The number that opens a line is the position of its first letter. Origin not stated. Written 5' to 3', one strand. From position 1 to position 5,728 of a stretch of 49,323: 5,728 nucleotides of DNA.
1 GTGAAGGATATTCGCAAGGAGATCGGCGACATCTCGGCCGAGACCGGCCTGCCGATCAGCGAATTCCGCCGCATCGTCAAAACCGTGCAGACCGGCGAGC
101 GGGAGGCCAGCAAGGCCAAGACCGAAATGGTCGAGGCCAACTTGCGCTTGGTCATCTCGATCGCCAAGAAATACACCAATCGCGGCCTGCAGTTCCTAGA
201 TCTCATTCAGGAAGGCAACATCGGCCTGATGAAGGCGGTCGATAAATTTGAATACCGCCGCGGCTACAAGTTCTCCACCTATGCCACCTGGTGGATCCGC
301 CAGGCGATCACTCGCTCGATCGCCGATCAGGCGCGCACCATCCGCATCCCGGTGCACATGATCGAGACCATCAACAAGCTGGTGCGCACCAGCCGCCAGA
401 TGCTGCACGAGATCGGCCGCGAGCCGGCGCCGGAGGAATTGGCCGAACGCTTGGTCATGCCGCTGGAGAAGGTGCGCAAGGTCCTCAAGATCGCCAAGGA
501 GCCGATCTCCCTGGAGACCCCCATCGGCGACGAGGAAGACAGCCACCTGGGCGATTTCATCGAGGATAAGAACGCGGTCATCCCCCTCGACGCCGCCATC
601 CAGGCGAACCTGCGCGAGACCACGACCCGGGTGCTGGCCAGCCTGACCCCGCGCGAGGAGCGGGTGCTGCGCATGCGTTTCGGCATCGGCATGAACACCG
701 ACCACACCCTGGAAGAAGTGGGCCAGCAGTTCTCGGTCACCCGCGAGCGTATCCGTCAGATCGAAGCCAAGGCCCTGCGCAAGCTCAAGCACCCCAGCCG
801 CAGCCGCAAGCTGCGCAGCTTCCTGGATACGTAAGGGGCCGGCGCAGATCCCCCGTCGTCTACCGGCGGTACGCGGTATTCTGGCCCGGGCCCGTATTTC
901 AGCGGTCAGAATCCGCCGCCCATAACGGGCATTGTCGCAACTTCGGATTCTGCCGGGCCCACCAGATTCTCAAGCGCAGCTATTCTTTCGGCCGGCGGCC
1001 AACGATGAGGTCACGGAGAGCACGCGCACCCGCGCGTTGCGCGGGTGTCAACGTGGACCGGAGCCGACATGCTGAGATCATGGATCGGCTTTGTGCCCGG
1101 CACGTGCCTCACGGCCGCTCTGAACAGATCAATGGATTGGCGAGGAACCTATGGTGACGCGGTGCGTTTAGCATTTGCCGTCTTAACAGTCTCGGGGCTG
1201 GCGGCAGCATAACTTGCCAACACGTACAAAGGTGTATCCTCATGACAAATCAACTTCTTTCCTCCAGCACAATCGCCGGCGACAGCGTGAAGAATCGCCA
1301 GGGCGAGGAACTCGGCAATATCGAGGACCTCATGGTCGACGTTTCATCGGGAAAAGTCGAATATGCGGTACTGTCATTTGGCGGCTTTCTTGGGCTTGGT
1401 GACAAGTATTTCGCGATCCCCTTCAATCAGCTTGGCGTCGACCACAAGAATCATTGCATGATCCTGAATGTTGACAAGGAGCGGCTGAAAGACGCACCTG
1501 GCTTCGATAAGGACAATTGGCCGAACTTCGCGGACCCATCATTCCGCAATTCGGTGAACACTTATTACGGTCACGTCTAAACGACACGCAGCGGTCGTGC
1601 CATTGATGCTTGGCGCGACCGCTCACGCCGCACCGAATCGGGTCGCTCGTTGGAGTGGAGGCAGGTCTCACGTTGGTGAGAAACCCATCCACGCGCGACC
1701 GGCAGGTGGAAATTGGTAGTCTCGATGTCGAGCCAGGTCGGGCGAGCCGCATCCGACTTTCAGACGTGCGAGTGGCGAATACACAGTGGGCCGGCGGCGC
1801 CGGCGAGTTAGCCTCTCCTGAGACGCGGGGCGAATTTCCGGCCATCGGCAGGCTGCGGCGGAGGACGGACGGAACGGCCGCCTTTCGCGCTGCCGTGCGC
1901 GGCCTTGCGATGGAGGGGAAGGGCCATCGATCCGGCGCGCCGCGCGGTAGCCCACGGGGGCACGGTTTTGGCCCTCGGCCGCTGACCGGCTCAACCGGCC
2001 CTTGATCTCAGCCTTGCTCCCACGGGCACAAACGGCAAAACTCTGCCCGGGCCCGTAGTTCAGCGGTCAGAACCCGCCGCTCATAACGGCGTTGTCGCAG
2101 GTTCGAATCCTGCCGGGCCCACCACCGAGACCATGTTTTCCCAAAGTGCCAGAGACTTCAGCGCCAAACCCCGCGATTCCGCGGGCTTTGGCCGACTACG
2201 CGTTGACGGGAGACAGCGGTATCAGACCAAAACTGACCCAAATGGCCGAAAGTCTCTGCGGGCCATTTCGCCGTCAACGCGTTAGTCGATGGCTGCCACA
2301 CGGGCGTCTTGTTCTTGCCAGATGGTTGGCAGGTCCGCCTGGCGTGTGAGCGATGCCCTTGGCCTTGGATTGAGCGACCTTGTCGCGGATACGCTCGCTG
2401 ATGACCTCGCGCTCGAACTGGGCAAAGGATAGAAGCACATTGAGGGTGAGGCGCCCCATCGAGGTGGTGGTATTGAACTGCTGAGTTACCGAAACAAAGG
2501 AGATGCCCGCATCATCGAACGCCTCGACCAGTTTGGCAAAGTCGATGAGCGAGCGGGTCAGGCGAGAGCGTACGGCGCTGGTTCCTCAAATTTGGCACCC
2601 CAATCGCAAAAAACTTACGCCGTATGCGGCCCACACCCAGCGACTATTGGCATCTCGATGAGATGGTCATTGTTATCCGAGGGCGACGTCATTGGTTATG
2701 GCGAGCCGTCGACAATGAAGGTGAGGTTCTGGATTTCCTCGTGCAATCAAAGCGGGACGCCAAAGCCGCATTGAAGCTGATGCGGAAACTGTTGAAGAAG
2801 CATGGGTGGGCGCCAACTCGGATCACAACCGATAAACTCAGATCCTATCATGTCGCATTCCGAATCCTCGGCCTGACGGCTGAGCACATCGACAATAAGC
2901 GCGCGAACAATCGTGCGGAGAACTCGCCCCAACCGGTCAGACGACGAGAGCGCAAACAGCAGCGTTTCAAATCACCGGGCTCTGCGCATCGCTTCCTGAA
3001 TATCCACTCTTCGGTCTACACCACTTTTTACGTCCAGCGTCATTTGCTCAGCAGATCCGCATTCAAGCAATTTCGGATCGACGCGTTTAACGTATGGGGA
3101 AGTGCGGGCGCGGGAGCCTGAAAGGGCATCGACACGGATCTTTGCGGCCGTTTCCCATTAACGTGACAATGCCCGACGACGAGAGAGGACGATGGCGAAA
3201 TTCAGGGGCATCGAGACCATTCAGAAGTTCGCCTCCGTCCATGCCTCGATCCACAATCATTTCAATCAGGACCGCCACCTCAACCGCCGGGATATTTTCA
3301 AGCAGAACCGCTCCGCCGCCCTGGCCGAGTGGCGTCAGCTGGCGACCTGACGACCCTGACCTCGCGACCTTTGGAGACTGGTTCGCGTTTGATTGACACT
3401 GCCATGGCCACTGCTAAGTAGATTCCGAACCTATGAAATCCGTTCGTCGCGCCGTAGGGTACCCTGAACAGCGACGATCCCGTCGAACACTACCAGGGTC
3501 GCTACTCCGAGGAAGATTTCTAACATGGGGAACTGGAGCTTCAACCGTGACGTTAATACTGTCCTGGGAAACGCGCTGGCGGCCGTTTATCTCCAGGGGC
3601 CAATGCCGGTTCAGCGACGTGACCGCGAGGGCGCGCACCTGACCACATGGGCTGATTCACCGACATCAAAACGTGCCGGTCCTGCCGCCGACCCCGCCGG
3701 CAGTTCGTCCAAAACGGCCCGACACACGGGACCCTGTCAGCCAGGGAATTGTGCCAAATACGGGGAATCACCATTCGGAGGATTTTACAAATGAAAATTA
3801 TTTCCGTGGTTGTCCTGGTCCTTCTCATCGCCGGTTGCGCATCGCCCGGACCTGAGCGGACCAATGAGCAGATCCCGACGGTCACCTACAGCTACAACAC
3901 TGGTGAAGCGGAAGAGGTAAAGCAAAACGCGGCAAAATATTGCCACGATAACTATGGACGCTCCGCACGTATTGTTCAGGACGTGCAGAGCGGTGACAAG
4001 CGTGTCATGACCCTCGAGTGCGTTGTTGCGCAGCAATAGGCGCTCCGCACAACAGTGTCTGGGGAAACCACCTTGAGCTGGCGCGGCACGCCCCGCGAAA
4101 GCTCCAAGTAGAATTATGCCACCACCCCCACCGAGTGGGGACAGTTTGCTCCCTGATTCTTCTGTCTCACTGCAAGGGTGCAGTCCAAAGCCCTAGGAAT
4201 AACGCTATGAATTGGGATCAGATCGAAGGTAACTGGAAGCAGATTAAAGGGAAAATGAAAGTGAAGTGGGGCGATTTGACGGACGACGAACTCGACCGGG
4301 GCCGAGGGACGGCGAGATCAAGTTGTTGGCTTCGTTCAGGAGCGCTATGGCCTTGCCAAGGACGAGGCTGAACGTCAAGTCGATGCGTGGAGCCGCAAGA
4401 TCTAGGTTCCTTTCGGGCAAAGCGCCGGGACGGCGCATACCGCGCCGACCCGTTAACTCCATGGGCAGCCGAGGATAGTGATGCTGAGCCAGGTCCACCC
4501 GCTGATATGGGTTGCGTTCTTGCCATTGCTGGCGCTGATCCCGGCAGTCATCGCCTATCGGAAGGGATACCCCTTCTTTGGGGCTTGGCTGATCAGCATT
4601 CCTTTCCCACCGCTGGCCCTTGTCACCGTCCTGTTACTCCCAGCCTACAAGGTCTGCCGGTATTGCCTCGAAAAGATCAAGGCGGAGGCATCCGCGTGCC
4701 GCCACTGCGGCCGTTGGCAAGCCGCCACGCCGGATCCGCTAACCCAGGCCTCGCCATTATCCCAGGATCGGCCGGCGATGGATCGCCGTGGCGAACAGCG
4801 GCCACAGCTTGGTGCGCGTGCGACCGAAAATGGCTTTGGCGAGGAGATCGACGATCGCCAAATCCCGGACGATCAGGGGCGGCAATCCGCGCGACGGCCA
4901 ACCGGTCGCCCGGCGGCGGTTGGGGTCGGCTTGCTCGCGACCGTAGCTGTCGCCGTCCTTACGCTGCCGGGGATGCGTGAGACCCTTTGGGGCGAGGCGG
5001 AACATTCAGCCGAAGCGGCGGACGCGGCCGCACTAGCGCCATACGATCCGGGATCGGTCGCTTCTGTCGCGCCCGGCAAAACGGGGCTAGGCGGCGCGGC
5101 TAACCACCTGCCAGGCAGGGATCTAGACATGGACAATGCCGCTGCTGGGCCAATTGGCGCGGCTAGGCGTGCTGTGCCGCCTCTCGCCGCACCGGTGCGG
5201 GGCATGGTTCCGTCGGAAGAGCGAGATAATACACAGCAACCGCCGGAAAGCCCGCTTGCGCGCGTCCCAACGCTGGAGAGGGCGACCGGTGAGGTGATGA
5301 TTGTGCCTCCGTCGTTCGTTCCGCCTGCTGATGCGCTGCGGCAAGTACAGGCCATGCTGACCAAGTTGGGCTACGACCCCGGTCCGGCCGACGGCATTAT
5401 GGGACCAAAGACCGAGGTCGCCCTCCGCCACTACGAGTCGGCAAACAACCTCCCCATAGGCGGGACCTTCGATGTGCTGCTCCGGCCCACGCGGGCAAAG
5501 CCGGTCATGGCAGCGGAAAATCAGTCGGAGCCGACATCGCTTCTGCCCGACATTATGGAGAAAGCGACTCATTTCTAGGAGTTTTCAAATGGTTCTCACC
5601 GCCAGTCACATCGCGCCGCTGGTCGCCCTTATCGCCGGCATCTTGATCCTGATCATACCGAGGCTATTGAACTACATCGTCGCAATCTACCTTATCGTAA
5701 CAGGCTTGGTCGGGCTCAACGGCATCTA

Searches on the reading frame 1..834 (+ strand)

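Call 61: search_protein_families(library=pfam, proteins=[window:1-834:+], max_evalue=0.001)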
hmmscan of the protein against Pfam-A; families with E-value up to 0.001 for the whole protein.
window:1-834:+ (277 aa): 3 families
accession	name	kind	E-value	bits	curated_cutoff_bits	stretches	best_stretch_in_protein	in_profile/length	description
PF04539.22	Sigma70_r3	-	2.8e-29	101.5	25.3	1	122-197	1-76/78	Sigma-70 region 3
PF04542.20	Sigma70_r2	-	2.7e-24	85.2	24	1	43-113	1-71/71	Sigma-70 region 2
PF04545.22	Sigma70_r4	-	1.1e-20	73.3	24.1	1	211-264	1-50/50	Sigma-70, region 4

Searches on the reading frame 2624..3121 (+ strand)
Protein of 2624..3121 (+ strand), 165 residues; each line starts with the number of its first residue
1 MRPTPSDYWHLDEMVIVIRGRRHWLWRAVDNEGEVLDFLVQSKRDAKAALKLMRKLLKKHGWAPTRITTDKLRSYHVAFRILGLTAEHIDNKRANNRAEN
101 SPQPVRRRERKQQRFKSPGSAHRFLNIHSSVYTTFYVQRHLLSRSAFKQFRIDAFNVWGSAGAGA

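Call 61: search_protein_families(library=pfam, proteins=[window:2624-3121:+], max_evalue=0.001)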
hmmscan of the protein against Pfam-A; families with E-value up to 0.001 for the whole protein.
window:2624-3121:+ (165 aa): 1 family
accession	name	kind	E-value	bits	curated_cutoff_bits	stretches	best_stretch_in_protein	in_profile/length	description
PF13610.12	DDE_Tnp_IS240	-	2e-32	112.6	27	1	8-132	3-133/139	DDE domain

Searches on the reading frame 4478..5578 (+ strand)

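Call 61: search_protein_families(library=pfam, proteins=[window:4478-5578:+], max_evalue=0.001)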
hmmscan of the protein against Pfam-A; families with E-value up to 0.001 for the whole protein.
window:4478-5578:+ (366 aa): 2 families
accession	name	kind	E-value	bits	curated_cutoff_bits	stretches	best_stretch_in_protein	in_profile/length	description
PF01471.23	PG_binding_1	-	1.3e-09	38.5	23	1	285-329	3-47/57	Putative peptidoglycan binding domain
PF08823.16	PG_binding_2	-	6.9e-05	23.5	21.1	1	284-325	15-56/74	Putative peptidoglycan binding domain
